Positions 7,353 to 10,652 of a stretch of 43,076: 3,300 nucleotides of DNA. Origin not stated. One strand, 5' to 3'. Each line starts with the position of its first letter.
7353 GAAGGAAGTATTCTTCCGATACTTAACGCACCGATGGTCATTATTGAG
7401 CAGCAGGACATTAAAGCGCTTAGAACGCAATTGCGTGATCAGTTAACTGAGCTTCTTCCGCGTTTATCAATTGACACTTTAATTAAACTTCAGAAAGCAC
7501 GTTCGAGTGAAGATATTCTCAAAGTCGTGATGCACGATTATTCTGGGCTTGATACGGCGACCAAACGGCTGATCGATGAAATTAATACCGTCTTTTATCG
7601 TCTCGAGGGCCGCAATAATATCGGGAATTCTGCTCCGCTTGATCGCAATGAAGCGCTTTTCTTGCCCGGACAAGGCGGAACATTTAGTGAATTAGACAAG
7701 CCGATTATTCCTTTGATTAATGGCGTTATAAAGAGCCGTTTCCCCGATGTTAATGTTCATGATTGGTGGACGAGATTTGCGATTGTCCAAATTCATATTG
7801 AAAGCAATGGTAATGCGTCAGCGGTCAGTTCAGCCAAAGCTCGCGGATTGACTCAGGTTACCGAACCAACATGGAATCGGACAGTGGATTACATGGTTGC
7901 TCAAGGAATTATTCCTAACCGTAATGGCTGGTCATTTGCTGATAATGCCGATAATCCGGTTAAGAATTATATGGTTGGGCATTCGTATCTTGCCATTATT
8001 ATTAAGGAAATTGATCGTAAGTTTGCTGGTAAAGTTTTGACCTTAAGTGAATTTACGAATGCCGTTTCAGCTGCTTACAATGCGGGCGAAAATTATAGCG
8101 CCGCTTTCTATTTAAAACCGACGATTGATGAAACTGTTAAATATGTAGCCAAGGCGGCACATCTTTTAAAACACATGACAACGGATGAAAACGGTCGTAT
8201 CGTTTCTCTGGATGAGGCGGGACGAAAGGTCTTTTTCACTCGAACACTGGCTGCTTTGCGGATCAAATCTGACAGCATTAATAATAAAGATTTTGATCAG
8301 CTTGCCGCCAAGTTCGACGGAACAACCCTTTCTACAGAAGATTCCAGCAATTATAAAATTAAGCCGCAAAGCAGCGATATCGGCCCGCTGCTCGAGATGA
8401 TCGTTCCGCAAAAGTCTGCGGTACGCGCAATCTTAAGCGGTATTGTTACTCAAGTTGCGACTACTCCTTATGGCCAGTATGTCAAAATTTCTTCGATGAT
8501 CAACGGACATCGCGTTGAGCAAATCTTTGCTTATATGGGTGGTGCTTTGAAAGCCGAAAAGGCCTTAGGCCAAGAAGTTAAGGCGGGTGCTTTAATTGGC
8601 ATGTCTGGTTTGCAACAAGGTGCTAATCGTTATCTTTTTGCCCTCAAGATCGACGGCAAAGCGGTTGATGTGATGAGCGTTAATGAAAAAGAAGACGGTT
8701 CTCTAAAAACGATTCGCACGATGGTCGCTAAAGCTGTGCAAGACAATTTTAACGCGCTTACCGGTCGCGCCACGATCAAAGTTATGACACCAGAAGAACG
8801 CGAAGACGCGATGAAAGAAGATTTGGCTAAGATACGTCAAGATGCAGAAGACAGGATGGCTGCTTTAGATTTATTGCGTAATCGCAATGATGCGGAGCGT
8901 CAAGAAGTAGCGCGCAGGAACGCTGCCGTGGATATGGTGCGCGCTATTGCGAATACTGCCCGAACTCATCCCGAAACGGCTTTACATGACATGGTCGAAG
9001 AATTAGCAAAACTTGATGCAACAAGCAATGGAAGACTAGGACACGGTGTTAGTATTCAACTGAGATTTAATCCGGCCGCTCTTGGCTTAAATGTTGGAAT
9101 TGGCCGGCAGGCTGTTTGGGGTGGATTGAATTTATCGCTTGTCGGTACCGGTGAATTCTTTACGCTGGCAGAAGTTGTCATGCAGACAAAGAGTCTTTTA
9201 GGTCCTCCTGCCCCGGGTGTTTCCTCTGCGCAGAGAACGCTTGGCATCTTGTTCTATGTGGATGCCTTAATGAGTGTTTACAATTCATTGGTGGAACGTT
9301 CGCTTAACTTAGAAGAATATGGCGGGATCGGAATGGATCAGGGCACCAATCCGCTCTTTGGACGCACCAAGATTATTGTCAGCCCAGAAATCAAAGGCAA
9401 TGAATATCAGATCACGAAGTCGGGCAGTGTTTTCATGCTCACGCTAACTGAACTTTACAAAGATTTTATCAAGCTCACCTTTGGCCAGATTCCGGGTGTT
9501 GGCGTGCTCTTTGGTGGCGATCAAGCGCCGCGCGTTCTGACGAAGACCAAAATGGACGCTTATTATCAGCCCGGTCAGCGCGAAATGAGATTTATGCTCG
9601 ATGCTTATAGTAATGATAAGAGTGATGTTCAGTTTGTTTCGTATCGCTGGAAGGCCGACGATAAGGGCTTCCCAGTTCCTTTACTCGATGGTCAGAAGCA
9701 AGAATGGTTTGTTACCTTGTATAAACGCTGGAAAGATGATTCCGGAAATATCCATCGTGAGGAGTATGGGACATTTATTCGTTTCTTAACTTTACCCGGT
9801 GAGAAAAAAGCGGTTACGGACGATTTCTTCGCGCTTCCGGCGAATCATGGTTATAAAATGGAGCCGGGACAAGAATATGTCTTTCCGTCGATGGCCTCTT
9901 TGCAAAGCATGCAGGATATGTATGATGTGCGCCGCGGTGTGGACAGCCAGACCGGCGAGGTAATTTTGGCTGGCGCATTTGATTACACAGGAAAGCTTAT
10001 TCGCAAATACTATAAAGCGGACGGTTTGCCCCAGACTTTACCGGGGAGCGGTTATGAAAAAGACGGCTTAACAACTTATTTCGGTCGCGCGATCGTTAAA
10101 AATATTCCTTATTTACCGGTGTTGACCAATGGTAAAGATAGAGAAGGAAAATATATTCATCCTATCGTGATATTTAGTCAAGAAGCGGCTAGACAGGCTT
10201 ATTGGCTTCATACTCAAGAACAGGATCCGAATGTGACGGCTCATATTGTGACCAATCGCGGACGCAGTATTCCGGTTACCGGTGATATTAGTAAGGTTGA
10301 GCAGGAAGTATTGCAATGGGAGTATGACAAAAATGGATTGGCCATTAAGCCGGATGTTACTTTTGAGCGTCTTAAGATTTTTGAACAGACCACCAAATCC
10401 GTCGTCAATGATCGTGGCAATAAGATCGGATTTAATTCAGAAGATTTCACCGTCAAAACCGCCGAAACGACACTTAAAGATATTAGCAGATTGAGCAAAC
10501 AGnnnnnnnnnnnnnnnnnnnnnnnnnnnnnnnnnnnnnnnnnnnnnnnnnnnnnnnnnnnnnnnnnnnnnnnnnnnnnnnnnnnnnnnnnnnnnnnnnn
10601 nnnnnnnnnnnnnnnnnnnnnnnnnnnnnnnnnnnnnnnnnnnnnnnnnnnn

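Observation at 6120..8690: Cell-wall attack cassette: GH-A glycosidase, lytic transglycosylase and a catalytically degenerate LytM domain within 2.6 kb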

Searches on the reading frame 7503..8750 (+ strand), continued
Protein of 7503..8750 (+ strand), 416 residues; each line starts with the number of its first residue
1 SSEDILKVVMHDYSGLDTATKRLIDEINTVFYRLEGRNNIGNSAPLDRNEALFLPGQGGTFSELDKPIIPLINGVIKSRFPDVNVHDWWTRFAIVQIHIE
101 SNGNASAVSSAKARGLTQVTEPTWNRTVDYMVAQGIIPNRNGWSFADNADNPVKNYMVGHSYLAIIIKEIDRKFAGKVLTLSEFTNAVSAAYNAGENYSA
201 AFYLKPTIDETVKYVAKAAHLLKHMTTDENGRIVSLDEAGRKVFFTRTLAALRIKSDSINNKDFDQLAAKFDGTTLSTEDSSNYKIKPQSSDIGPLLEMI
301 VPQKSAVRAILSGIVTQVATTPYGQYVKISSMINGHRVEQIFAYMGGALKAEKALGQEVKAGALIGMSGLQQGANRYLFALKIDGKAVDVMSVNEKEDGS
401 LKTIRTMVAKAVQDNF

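Call 79: find_homologous_proteins(query=A2, max_evalue=0.00001)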
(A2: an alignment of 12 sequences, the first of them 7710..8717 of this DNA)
Query A2 (12 sequences) (336 aa, profile of the alignment): 257 proteins with E <= 0.00001 among 8000 candidates; the best 120 are listed.
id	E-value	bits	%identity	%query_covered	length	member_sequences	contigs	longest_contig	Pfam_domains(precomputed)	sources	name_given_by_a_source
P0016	3.0e-116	407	33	36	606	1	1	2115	PF01464.26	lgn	-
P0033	4.8e-20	90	33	40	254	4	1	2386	PF01464.26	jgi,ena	-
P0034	4.9e-20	90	34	40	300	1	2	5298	PF01464.26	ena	-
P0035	2.7e-19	88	31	41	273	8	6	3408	PF13511.12,PF01464.26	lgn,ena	-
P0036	4.8e-19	87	34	38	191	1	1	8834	PF01464.26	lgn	-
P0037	1.2e-18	85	30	37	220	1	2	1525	PF01464.26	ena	-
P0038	2.8e-18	84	30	38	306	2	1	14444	PF01464.26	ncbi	-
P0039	3.0e-18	84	-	-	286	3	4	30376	PF01464.26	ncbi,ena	-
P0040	3.8e-18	84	30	38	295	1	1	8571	PF01464.26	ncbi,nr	ncbi:MAG: lytic transglycosylase domain-containing protein [Polaromonas sp.]|nr:lytic transglycosyla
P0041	5.6e-18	83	29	40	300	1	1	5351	PF08238.19,PF01464.26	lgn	-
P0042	9.3e-18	83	34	35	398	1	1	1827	PF01464.26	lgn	-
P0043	1.4e-17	82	34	35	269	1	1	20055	PF10135.15,PF01464.26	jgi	jgi:soluble lytic murein transglycosylase-like protein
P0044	1.5e-17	82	28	39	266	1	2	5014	PF08238.19,PF01464.26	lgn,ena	-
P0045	2.3e-17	81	30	38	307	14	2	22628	PF01464.26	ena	-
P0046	2.7e-17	81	28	40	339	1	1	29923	PF01464.26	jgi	jgi:Transglycosylase SLT domain/Domain of unknown function (DUF4124)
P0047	2.9e-17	81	31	37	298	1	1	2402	PF01464.26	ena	-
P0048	3.7e-17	81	31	42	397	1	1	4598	PF01464.26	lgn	-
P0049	7.5e-17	80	32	35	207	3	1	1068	PF01464.26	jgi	jgi:soluble lytic murein transglycosylase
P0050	1.0e-16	79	30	36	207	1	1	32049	PF01464.26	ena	-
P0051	1.3e-16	79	31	40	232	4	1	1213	PF13511.12,PF01464.26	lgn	-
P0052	1.6e-16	79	34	36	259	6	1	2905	PF01464.26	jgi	-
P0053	1.8e-16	78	30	43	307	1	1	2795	PF01464.26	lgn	-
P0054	2.3e-16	78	29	36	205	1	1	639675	PF13406.12,PF01464.26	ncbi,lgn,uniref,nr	ncbi:lytic transglycosylase domain-containing protein [Domibacillus indicus]|uniref:lytic transglyco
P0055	3.3e-16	77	30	31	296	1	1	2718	PF01464.26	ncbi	-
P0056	4.7e-16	77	-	-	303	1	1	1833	PF01464.26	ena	-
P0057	5.7e-16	77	34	37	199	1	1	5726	PF01464.26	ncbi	-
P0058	8.8e-16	76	31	36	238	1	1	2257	PF01464.26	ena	-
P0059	1.0e-15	76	31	36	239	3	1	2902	PF01464.26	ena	-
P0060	1.1e-15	76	48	9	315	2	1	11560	PF01464.26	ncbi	ncbi:MAG TPA: lytic transglycosylase domain-containing protein [Dokdonella sp.]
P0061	1.1e-15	76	-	-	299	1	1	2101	PF01464.26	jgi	-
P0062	1.5e-15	75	28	41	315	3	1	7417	PF01464.26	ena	-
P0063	1.5e-15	75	-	-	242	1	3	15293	PF01464.26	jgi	-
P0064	2.1e-15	75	28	36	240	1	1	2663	PF01464.26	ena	-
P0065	2.4e-15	75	29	38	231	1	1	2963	PF01464.26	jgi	jgi:hypothetical protein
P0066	2.7e-15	74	28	51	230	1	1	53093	PF13406.12,PF01464.26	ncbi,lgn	-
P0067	4.1e-15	74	34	36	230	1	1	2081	PF01464.26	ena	-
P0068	5.4e-15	73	28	35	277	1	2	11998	PF01464.26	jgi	jgi:hypothetical protein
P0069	7.5e-15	73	27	39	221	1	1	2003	PF01464.26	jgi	-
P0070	8.4e-15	73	30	36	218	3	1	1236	PF01464.26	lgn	-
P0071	9.5e-15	73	27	43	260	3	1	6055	PF01464.26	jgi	jgi:hypothetical protein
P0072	1.4e-14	72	-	-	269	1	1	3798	PF01464.26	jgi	jgi:soluble lytic murein transglycosylase-like protein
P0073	1.5e-14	72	31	36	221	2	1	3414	PF01464.26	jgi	jgi:soluble lytic murein transglycosylase-like protein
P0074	1.8e-14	72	33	35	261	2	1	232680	PF01464.26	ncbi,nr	ncbi:lytic transglycosylase domain-containing protein [Trinickia symbiotica]|nr:lytic transglycosyla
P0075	2.7e-14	71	29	36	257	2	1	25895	PF10135.15,PF01464.26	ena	-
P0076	2.7e-14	71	34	35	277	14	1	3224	PF01464.26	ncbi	-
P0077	3.3e-14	71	25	36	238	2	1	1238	PF01464.26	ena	-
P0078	3.3e-14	71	26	42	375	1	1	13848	PF01464.26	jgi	jgi:soluble lytic murein transglycosylase-like protein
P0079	3.4e-14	71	30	43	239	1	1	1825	PF01464.26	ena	-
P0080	4.2e-14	71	33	35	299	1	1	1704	PF01464.26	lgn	-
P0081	4.4e-14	70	28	39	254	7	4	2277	PF01464.26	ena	-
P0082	6.8e-14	70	26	39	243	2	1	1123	PF01464.26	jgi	jgi:hypothetical protein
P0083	9.3e-14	69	31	38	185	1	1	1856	PF01464.26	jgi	jgi:soluble lytic murein transglycosylase-like protein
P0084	1.1e-13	69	32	36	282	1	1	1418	PF01464.26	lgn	-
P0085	2.6e-13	68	27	36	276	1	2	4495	PF01464.26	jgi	-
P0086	3.1e-13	68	30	32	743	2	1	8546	PF00497.26,PF09084.17,PF12974.13,PF01464.26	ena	-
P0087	7.3e-13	66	-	-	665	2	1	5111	PF14559.13,PF12895.14,PF13432.13,PF13428.13,PF13181.13,PF07719.24,PF13174.13,PF01464.26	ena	-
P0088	1.0e-12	66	44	12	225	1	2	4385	PF01464.26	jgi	jgi:soluble lytic murein transglycosylase-like protein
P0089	1.3e-12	66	-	-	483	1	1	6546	PF04932.21,PF01464.26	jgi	-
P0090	2.3e-12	65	30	30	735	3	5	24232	PF14559.13,PF09976.16,PF13525.13,PF13432.13,PF13428.13,PF07719.24,PF13174.13,PF01464.26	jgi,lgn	jgi:soluble lytic murein transglycosylase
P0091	3.2e-12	64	24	33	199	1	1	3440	PF13406.12,PF01464.26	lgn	-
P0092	3.3e-12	64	26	40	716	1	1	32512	PF05257.23,PF13406.12,PF01464.26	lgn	-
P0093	3.7e-12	64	47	13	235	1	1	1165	PF01464.26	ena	-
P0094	3.8e-12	64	30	29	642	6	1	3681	PF14559.13,PF27553.1,PF01464.26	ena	-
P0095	4.5e-12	64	30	35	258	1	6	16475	PF01464.26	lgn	-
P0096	5.9e-12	63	31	39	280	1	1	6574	PF08238.19,PF01464.26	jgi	jgi:soluble lytic murein transglycosylase-like protein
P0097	6.2e-12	63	29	35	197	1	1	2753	PF13511.12,PF01464.26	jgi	jgi:soluble lytic murein transglycosylase-like protein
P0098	6.5e-12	63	-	-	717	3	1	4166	PF00497.26,PF09084.17,PF12974.13,PF01464.26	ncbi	-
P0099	7.3e-12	63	59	8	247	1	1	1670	PF01464.26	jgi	jgi:Transglycosylase SLT domain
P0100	7.3e-12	63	-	-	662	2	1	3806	PF00497.26,PF09084.17,PF12974.13,PF10613.15,PF01464.26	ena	-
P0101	7.6e-12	63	29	37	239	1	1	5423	PF01464.26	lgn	-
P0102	8.5e-12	63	33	30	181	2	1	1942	PF01464.26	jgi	jgi:soluble lytic murein transglycosylase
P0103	9.5e-12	63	31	35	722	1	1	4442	PF27553.1,PF14718.13,PF01464.26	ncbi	-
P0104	2.1e-11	62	34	40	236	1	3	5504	PF01464.26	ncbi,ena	-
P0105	2.4e-11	61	-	-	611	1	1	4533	PF27553.1,PF01464.26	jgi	jgi:soluble lytic murein transglycosylase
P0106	2.7e-11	61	-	-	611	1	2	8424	PF27553.1,PF01464.26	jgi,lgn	jgi:Transglycosylase SLT domain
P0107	6.0e-11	60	-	-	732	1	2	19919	PF14559.13,PF13525.13,PF00515.35,PF13424.13,PF13428.13,PF07719.24,PF13512.13,PF13174.13,PF01464.26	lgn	-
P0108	6.1e-11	60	-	-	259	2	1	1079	PF01464.26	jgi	jgi:soluble lytic murein transglycosylase-like protein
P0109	8.3e-11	60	-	-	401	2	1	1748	PF01464.26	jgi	jgi:soluble lytic murein transglycosylase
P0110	8.9e-11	60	27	16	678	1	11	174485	PF27553.1,PF14718.13,PF01464.26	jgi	-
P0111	1.1e-10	59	-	-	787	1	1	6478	PF09976.16,PF13525.13,PF13176.13,PF13428.13,PF14559.13,PF27553.1,PF00515.35,PF12895.14,PF13424.13,PF13432.13,PF13181.13,PF07719.24,PF13174.13,PF01464.26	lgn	-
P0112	1.3e-10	59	27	38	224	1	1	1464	PF01464.26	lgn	-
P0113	2.1e-10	58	29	29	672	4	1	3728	PF27553.1,PF14718.13,PF01464.26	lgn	-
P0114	2.5e-10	58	33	12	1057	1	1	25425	PF01464.26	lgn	-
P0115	3.1e-10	58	-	-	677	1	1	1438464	PF01464.26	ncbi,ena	-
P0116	3.5e-10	58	26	38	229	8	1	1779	PF01464.26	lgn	-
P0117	6.3e-10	57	-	-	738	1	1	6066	PF00497.26,PF01464.26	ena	-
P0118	6.6e-10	57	25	38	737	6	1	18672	PF27553.1,PF01464.26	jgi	-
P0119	6.7e-10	57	46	8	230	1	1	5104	PF01464.26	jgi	jgi:soluble lytic murein transglycosylase-like protein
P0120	6.9e-10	57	39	22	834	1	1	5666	PF14559.13,PF13525.13,PF13371.13,PF00515.35,PF13432.13,PF13428.13,PF13181.13,PF07719.24,PF13174.13,PF01464.26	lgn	-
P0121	8.2e-10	56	-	-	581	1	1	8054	PF01464.26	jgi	jgi:soluble lytic murein transglycosylase-like protein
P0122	8.3e-10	56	34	23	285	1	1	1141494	PF27553.1,PF01464.26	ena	-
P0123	8.6e-10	56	31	35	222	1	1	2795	PF13406.12,PF01464.26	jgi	jgi:soluble lytic murein transglycosylase-like protein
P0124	9.5e-10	56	30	31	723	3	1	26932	PF13525.13,PF13432.13,PF13181.13,PF13174.13,PF01464.26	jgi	jgi:peptidoglycan lytic transglycosylase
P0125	1.0e-9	56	-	-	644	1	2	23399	PF14559.13,PF13525.13,PF00515.35,PF12895.14,PF13424.13,PF13432.13,PF13428.13,PF07719.24,PF13174.13,PF01464.26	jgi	jgi:soluble lytic murein transglycosylase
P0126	1.1e-9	56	-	-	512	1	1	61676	PF05036.19,PF01464.26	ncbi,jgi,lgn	ncbi:MAG TPA: lytic transglycosylase domain-containing protein [Stellaceae bacterium]|jgi:hypothetic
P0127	1.5e-9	56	36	23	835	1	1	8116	PF13525.13,PF00515.35,PF13432.13,PF13428.13,PF13181.13,PF07719.24,PF13174.13,PF01464.26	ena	-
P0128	1.6e-9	55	-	-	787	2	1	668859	PF27553.1,PF14718.13,PF01464.26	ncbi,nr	ncbi:MAG: lytic transglycosylase domain-containing protein [Burkholderiales bacterium]|nr:lytic tran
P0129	1.9e-9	55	27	29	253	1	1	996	PF01464.26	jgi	jgi:soluble lytic murein transglycosylase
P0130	1.9e-9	55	30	30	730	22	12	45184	PF27553.1,PF14718.13,PF01464.26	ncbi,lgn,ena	-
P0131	1.9e-9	55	-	-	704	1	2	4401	PF14559.13,PF27553.1,PF12895.14,PF13424.13,PF13432.13,PF13428.13,PF07719.24,PF13174.13,PF01464.26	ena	-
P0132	2.1e-9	55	-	-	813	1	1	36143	PF18013.7,PF26808.1,PF01464.26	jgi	jgi:hypothetical protein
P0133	2.4e-9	55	-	-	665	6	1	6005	PF27553.1,PF14718.13,PF01464.26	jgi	jgi:soluble lytic murein transglycosylase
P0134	3.1e-9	55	28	34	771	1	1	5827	PF27553.1,PF13174.13,PF01464.26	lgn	-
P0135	3.4e-9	54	30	33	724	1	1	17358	PF27553.1,PF13432.13,PF13428.13,PF13174.13,PF01464.26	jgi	jgi:soluble lytic murein transglycosylase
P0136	3.6e-9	54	32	29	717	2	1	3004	PF27553.1,PF01464.26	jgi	-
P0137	3.9e-9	54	-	-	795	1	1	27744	PF14559.13,PF01464.26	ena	-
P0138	4.2e-9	54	30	37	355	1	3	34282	PF01464.26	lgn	-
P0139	4.6e-9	54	-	-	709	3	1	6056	PF00497.26,PF12974.13,PF10613.15,PF01464.26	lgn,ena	-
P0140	4.8e-9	54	27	37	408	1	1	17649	PF01464.26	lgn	-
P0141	5.5e-9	54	43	11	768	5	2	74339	PF01464.26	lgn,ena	-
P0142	5.6e-9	54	-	-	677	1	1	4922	PF27553.1,PF01464.26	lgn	-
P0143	5.8e-9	54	-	-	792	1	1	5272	PF01464.26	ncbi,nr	ncbi:MAG TPA: lytic transglycosylase domain-containing protein [Thermoanaerobaculia bacterium]|nr:ly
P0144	5.8e-9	54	27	36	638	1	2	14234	PF01464.26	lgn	-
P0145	6.0e-9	54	-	-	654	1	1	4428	PF27553.1,PF01464.26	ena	-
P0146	6.0e-9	54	-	-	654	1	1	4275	PF27553.1,PF01464.26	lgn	-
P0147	6.0e-9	54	-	-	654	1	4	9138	PF27553.1,PF01464.26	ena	-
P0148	6.2e-9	54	29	38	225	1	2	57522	PF13406.12,PF01464.26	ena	-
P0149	6.4e-9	53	32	39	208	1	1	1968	PF01464.26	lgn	-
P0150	6.7e-9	53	31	29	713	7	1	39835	PF14559.13,PF13525.13,PF13432.13,PF13428.13,PF07719.24,PF13174.13,PF01464.26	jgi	-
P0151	7.5e-9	53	-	-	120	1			PF01464.26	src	-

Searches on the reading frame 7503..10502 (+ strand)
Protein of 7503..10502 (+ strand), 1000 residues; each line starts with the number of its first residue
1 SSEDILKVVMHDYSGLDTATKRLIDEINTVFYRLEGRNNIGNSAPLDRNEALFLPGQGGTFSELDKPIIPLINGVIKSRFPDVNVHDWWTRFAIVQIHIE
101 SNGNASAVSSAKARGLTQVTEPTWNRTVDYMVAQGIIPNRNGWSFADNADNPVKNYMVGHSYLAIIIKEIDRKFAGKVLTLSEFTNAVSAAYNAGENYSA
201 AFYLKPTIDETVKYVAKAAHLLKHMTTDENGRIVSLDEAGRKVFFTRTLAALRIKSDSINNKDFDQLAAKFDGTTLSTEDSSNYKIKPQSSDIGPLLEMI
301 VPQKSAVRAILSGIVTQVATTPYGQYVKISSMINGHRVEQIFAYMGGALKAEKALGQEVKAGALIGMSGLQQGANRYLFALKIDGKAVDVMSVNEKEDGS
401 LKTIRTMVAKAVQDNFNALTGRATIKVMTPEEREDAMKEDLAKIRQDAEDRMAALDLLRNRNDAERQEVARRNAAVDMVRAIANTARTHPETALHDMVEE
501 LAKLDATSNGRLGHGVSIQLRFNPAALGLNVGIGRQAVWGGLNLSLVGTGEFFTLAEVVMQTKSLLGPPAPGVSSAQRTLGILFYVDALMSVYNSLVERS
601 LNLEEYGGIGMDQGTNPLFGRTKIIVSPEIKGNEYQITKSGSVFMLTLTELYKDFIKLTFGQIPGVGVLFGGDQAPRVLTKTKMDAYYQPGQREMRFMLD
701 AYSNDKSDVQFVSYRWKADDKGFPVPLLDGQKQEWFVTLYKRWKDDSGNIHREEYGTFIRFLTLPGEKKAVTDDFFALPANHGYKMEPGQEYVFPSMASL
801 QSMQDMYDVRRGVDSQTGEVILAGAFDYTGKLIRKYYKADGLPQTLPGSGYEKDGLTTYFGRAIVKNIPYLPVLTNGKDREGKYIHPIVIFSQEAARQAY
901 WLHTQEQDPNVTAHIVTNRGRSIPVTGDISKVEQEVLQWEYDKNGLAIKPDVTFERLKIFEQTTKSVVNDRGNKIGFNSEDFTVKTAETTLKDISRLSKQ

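Call 7: search_protein_families(library=pfam, proteins=[window:7503-10502:+], max_evalue=0.01)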
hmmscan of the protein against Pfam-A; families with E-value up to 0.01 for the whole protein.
window:7503-10502:+ (1000 aa): 2 families
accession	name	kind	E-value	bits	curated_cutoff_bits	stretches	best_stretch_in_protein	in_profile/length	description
PF01464.25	SLT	-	2.4e-11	43.6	21.3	1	97-197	21-99/117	Transglycosylase SLT domain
PF01551.29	Peptidase_M23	-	3.6e-07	30.7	28.7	1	300-389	9-95/96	Peptidase family M23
